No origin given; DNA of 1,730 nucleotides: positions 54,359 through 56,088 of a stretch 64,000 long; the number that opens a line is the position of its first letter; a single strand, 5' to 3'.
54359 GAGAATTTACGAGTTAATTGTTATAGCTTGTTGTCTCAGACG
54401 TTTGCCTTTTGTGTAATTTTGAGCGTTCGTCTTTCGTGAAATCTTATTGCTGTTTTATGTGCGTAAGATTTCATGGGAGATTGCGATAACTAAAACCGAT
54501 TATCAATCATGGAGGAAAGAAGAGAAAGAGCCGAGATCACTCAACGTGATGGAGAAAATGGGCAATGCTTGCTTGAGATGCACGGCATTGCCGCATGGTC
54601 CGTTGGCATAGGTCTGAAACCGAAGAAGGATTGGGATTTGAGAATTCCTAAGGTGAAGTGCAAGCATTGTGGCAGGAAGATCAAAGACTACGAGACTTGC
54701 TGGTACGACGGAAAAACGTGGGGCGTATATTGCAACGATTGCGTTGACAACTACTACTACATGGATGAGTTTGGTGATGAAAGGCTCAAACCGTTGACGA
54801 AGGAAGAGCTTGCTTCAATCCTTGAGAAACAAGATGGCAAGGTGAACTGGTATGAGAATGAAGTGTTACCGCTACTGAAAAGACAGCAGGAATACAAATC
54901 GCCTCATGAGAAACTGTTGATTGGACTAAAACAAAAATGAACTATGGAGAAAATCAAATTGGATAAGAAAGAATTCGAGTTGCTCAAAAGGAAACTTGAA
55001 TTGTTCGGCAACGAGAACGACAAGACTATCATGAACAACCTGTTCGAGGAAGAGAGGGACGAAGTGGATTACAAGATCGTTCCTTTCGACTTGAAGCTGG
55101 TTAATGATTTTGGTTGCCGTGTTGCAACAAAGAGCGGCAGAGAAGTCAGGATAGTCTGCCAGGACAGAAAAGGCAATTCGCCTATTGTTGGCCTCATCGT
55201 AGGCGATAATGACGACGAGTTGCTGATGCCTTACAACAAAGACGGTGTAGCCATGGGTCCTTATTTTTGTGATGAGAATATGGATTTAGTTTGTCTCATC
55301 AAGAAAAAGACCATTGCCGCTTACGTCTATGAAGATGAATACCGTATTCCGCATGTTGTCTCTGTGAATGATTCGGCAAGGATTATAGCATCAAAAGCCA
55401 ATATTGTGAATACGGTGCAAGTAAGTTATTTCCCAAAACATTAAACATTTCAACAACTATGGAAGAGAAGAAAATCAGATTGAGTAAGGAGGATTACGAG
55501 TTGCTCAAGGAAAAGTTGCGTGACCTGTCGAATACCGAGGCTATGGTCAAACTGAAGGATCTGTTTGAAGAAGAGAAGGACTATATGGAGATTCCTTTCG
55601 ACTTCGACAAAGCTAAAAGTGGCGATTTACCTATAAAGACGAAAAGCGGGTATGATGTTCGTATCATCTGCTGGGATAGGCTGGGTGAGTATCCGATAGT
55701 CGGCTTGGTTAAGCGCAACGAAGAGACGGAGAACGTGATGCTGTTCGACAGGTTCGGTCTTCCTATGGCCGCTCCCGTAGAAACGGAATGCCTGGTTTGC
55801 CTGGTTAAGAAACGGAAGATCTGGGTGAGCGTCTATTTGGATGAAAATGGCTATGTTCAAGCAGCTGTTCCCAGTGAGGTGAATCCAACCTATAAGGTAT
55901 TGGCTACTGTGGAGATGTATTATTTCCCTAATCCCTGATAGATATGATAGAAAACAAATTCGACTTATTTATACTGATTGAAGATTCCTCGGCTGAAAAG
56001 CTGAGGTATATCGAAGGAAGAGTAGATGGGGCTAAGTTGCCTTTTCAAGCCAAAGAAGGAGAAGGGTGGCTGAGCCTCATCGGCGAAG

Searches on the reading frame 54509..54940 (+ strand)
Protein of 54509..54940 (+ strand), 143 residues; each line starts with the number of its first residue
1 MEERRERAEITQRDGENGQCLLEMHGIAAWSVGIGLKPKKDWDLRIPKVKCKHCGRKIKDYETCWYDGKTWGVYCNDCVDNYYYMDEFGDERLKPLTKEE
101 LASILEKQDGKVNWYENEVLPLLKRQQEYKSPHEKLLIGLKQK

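Call 12: search_protein_families(library=phrogs, proteins=[window:54509-54940:+])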
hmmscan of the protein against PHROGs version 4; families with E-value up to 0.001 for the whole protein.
window:54509-54940:+ (143 aa): 0 families

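Call 46: search_protein_families(library=pfam, max_evalue=0.1, proteins=[window:54509-54940:+])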
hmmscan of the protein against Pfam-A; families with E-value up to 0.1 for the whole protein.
window:54509-54940:+ (143 aa): 2 families
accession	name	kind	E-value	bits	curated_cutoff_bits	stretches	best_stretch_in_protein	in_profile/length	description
PF12368.13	Rhodanese_C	-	0.038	14.8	26.9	1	50-82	24-57/66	Rhodanase C-terminal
PF22747.2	Zn_ribbon_DUF2089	-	0.088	13.4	27.6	0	43-59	7-23/32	DUF2089 zinc ribbon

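Call 89: search_protein_families(library=padloc, max_evalue=0.01, proteins=[window:54509-54940:+])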
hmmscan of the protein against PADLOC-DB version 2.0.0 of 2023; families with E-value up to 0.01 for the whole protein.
window:54509-54940:+ (143 aa): 1 family
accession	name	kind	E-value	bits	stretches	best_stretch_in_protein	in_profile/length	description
PDLC03238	MTase_II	-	0.004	14.2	1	35-63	245-273/428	Type II methyltransferase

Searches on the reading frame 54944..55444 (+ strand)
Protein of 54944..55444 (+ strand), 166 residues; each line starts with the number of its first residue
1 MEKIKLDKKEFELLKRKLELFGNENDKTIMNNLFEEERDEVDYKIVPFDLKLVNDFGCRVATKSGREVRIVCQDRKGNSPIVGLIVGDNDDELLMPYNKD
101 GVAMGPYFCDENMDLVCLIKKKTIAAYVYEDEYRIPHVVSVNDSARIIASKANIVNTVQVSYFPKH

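Call 12: search_protein_families(library=phrogs, proteins=[window:54944-55444:+])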
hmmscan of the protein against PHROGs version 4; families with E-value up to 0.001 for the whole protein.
window:54944-55444:+ (166 aa): 1 family
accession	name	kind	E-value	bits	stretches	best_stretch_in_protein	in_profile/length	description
phrog_4466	-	unknown function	2e-05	25.3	1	62-107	9-56/70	-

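Call 89: search_protein_families(library=padloc, max_evalue=0.01, proteins=[window:54944-55444:+])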
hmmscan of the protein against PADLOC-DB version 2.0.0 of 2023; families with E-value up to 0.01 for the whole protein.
window:54944-55444:+ (166 aa): 0 families

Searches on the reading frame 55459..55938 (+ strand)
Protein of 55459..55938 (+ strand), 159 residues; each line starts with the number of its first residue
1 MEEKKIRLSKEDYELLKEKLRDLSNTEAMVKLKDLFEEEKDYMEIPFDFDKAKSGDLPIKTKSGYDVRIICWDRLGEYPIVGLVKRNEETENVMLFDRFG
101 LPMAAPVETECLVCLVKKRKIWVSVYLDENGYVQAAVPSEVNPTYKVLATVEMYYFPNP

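Call 12: search_protein_families(library=phrogs, proteins=[window:55459-55938:+])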
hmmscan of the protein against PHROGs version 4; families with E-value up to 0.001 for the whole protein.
window:55459-55938:+ (159 aa): 1 family
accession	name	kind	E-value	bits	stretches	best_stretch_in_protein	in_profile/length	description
phrog_4466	-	unknown function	0.00035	21.3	1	60-94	8-45/70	-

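Call 89: search_protein_families(library=padloc, max_evalue=0.01, proteins=[window:55459-55938:+])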
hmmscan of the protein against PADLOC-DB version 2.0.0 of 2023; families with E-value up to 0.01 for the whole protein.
window:55459-55938:+ (159 aa): 0 families
